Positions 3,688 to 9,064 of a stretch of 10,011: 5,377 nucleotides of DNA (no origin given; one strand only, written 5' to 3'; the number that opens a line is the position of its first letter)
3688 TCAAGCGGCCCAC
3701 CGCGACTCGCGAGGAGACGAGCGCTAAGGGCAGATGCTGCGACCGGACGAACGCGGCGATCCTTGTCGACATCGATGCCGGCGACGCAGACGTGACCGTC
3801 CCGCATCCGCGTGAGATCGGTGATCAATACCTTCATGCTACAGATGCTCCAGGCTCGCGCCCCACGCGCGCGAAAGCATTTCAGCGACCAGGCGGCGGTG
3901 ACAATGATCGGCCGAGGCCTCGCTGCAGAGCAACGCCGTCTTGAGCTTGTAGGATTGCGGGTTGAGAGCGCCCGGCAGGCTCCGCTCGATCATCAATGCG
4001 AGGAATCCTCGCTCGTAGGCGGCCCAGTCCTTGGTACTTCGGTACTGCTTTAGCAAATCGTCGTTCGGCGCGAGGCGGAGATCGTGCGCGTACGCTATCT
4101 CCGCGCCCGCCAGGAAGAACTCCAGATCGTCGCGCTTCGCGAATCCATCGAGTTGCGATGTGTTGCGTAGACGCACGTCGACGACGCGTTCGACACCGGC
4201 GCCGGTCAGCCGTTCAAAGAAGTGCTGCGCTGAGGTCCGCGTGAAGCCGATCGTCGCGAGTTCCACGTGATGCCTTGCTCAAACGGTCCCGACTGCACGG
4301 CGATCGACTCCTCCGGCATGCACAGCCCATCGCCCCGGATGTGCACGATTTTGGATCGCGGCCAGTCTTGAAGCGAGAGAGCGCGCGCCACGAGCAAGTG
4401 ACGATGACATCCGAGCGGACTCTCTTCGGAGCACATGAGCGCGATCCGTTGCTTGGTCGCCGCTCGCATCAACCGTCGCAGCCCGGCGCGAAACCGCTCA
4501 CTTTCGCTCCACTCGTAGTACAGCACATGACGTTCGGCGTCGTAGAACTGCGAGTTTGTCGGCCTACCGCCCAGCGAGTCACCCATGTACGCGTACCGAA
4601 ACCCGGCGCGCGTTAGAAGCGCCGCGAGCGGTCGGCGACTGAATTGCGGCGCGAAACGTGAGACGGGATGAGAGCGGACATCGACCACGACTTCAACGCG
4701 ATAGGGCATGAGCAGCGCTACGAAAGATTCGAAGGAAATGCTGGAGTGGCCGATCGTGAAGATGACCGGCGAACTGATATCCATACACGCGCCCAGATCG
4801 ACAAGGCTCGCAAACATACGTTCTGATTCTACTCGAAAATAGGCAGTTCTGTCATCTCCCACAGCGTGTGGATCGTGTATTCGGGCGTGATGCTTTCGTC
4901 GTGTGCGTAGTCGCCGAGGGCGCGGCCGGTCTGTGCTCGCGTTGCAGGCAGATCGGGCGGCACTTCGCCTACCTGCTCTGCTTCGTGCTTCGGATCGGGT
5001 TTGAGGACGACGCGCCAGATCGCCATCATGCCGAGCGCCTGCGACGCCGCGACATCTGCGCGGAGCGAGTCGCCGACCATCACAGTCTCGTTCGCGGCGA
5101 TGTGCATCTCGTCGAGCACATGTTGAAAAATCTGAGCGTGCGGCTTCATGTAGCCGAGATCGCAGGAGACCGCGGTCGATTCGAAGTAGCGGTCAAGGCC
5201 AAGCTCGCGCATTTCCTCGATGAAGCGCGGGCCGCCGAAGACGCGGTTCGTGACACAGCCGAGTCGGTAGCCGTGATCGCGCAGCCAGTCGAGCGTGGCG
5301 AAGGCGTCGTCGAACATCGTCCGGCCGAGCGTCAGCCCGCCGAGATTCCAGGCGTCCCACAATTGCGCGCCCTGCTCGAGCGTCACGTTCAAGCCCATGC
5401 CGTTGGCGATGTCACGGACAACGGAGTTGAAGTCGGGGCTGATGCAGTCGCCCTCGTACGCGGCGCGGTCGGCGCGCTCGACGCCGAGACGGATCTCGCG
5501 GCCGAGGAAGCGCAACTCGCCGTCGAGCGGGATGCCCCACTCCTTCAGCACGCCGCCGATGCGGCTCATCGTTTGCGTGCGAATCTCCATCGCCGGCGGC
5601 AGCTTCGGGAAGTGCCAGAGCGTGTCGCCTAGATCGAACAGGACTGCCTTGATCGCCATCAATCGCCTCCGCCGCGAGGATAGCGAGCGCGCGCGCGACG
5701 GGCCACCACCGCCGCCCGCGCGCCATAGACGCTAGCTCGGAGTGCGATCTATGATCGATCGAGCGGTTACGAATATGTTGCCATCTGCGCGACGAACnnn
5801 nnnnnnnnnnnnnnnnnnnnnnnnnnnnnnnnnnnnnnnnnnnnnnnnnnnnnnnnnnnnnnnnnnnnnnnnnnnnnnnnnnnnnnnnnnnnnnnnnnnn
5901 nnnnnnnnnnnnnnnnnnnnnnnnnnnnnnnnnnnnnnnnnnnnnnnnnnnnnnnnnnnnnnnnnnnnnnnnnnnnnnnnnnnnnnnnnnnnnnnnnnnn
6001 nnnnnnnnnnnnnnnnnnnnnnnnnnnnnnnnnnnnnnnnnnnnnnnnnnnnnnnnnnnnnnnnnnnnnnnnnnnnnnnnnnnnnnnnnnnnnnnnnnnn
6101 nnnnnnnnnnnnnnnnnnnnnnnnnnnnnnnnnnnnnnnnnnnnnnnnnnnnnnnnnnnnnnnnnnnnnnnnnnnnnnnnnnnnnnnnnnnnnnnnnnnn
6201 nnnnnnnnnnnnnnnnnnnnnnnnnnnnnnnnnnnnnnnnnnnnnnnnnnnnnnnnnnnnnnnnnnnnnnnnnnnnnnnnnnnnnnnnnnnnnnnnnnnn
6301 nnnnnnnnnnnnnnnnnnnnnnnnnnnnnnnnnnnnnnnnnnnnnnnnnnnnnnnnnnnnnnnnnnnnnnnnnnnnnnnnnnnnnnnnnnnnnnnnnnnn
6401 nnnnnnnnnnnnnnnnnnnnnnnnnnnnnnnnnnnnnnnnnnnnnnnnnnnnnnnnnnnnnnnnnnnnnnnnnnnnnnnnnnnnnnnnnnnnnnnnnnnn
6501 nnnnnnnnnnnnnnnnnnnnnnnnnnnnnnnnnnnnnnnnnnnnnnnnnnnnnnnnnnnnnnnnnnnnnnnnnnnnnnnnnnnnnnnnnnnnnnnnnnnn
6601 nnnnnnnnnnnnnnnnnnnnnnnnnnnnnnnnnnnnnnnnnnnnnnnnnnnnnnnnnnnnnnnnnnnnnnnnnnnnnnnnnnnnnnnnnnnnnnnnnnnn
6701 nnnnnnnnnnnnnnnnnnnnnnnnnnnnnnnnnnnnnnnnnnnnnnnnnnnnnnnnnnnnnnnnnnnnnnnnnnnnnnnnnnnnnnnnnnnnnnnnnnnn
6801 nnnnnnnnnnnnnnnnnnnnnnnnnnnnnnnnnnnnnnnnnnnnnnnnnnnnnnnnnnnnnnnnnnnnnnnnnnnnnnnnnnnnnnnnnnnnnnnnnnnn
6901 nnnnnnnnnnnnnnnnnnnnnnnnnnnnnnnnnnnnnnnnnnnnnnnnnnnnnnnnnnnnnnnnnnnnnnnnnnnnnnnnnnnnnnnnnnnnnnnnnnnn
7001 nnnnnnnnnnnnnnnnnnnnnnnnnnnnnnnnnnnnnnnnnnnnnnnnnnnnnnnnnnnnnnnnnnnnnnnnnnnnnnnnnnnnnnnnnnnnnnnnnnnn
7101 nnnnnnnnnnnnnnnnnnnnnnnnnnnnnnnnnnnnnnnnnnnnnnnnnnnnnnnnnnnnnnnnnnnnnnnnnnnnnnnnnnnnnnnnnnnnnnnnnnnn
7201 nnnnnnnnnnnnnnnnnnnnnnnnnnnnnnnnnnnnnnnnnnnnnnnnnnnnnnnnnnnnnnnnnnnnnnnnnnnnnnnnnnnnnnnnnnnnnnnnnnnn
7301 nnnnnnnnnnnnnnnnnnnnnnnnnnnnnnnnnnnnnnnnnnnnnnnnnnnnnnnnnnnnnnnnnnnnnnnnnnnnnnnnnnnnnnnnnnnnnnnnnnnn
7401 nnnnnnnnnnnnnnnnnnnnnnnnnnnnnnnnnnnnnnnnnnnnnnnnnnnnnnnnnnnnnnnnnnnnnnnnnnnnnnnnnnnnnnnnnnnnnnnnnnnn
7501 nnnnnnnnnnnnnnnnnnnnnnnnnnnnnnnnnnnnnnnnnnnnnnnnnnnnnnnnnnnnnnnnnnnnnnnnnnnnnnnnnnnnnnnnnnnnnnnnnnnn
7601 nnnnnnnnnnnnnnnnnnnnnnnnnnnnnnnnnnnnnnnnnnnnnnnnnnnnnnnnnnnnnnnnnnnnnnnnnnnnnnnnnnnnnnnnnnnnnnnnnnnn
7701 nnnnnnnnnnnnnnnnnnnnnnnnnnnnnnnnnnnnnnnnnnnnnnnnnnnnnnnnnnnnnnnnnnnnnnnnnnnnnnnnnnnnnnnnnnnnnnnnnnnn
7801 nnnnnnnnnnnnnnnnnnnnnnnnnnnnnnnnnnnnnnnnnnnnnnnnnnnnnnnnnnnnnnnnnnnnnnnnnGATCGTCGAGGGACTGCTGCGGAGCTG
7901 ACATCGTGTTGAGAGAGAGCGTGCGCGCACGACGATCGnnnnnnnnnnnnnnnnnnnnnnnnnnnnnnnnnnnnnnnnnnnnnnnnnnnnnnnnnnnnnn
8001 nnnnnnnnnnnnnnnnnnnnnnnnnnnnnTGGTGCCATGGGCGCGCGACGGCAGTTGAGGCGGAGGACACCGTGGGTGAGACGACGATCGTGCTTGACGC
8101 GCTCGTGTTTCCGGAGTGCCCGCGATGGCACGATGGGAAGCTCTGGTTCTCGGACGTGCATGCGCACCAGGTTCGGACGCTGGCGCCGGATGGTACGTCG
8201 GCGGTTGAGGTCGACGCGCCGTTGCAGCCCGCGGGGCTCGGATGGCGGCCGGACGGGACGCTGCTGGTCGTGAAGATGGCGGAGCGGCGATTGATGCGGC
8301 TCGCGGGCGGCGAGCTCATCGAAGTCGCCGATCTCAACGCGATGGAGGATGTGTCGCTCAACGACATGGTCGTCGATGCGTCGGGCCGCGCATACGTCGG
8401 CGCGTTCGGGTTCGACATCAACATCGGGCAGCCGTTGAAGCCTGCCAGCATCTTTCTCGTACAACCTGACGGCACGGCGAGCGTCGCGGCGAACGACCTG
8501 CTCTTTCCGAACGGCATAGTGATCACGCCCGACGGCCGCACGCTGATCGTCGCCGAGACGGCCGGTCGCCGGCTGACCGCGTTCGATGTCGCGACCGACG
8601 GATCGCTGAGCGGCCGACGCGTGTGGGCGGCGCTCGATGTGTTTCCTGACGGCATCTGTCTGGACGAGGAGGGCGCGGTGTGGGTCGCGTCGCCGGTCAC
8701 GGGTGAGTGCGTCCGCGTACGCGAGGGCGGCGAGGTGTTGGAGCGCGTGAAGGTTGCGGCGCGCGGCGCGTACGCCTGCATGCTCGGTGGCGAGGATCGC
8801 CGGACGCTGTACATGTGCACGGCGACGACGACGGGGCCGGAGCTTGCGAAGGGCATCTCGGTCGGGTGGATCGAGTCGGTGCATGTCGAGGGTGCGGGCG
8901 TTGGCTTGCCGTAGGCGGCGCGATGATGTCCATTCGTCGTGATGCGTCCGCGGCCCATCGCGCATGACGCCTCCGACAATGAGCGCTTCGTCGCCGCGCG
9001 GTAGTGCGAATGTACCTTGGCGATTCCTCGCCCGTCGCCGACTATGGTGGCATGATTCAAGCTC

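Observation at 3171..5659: Tightly coupled module of two tandem DUF488-like paralogs, an unknown 221-aa protein and a HAD phosphatase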

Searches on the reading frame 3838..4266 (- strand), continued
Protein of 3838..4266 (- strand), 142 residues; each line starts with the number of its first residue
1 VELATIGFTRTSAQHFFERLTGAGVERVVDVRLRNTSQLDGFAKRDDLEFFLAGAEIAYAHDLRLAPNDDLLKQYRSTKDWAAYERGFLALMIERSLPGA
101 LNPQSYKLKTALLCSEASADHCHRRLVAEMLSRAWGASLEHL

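Call 89: fold_search(model_id=the predicted structure, library=pdb)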
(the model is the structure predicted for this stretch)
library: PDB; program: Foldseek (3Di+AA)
matches with E <= 10: 932; with E <= 0.001: 0
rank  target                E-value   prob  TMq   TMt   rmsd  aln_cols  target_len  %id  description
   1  5vhq_C                1.6e-02  0.28  0.26  0.20   9.6       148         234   11  Conformational Landscape of the p28-Bound Human Proteasome Regulatory Particle (released 2017-08-23)
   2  1r6h_MODEL_1_A        1.8e-02  0.69  0.29  0.25  10.2       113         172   17  Solution Structure of human PRL-3 (released 2004-01-13)
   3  7mpc                  2.5e-02  0.99  0.45  0.41   7.6       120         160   12  Structure of SsoPTP bound to vanadate (released 2021-09-22)
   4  3ro1                  3.8e-02  0.97  0.51  0.46   7.5       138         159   13  Crystal structure of the complex of the archaeal sulfolobus PTP-fold phosphatase with terpyridine platinum(II) (released 2011-10-05)
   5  7twk_B                3.8e-02  0.80  0.39  0.18   6.8       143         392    7  Structure of a borosin methyltransferase from Mycena rosella with native peptide (MroMA1) in complex with SAH (released 2022-11-02)
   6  9vis                  5.7e-02  0.35  0.34  0.30   9.3       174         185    9  Crystal strcture of adenosylcobinamide kinase/adenosylcobinamide phosphate guanylyltransferase CobU from Akkermansia muc (released 2025-10-08)
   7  8zn5_A                6.5e-02  0.30  0.29  0.14   7.8       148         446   10  Crystal Structure of Designed Clock Protein KaiC (released 2025-04-16)
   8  8zn5_I                6.9e-02  0.25  0.29  0.14   7.9       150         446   10  Crystal Structure of Designed Clock Protein KaiC (released 2025-04-16)
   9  9ch2_A                7.4e-02  0.69  0.41  0.26   6.8       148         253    9  Structure of the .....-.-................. (SonM) and RiPP precursor (SonA-L63D) heteromeric complex (released 2025-01-29)
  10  6dqp_B                7.4e-02  0.25  0.30  0.27  10.5       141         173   14  Crystal structure of SsuE FMN reductase Delta118 mutant in apo form (released 2019-01-09)
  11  7v3x_R                7.4e-02  0.18  0.28  0.13  10.7       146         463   14  Crystal Structure of Cyanobacterial Circadian Clock Protein KaiC (released 2022-04-27)
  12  4tla_D                8.5e-02  0.18  0.30  0.22   9.7       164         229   11  Crystal structure of N-terminal C1 domain of KaiC (released 2015-07-01)
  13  2i6i                  9.1e-02  0.94  0.52  0.47   5.9       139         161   14  crystal structures of the archaeal sulfolobus PTP-fold phosphatase (released 2007-03-13)
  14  6mjf_A                9.1e-02  0.75  0.45  0.21   5.9       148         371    9  Catalytic Domain of dbOphMA (released 2018-10-03)
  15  7dyj_B                9.1e-02  0.20  0.29  0.14   7.8       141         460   11  Crystal Structure of Cyanobacterial Circadian Clock Protein KaiC (released 2022-04-27)
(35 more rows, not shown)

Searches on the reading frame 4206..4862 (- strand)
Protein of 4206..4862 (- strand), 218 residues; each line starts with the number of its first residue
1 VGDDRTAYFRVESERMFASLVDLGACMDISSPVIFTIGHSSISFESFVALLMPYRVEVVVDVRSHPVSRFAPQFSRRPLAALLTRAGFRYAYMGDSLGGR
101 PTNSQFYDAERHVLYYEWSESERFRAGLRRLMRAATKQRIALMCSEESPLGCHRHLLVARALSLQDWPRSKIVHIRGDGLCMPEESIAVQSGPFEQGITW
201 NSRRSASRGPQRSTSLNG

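Call 3: search_protein_families(library=pfam, proteins=[window:4206-4862:-], max_evalue=0.01)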
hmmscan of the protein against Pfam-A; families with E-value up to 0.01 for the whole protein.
window:4206-4862:- (218 aa): 2 families
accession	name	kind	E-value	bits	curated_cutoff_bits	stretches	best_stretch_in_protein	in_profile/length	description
PF04343.18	DUF488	-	1.2e-21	78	22.2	1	44-158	2-118/121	Domain of unknown function DUF488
PF22751.1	DUF488-N3a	-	0.0057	17.4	27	1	125-158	77-111/118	Active DUF488-N3 subclade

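Call 10: search_protein_families(library=padloc, proteins=[window:4206-4784:-], max_evalue=0.01)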
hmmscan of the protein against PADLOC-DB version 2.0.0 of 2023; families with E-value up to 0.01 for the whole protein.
window:4206-4784:- (192 aa): 4 families
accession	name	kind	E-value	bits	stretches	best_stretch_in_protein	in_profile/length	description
PDLC04657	PDC-M45B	-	3.1e-47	158.8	1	7-160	5-154/204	-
PDLC04505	PDC-M19A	-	9.6e-18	62.6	1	5-141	148-287/294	-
PDLC04658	PDC-M45C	-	7.5e-10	36.8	1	8-149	3-144/145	-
PDLC04504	PDC-M19A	-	1.2e-09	35.9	1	6-141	89-227/234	-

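Call 11: search_protein_families(library=ncbifam, proteins=[window:4206-4784:-], max_evalue=0.01)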
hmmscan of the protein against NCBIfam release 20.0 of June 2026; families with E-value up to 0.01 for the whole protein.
window:4206-4784:- (192 aa): 0 families

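Call 53: search_protein_families(library=pfam, proteins=[window:4206-4862:-], max_evalue=5)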
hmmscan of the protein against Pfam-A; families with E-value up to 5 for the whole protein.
window:4206-4862:- (218 aa): 2 families
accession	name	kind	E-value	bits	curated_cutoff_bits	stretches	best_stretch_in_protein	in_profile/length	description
PF04343.18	DUF488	-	1.2e-21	78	22.2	1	44-158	2-118/121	Domain of unknown function DUF488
PF22751.1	DUF488-N3a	-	0.0057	17.4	27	1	125-158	77-111/118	Active DUF488-N3 subclade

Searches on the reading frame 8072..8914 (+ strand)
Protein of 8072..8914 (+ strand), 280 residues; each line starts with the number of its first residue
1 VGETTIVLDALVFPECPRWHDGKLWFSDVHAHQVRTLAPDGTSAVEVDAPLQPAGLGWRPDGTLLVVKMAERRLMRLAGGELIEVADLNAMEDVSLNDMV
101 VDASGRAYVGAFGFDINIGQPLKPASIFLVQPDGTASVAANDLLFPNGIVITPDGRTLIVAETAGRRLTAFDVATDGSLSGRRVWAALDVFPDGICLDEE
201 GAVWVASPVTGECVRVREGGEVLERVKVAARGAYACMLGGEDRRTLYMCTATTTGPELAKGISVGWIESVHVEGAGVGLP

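Call 3: search_protein_families(library=pfam, proteins=[window:8072-8914:+], max_evalue=0.01)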
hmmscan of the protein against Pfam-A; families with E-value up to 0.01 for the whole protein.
window:8072-8914:+ (280 aa): 5 families
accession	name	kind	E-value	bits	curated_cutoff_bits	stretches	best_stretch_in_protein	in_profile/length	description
PF08450.18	SGL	-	8.6e-53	179.9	26.3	1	13-251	1-245/246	SMP-30/Gluconolactonase/LRE-like region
PF24684.1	Vgb_lyase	-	1.5e-08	34.2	50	1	20-83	64-129/290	Virginiamycin B lyase family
PF03088.22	Str_synth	-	7.2e-05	23.3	25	1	136-168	49-81/89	Strictosidine synthase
PF01436.27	NHL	-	0.0028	18.1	20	0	143-163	1-20/28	NHL repeat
PF07494.17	Reg_prop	-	0.0099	16.4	20.4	0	194-207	9-22/24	Two component regulator propeller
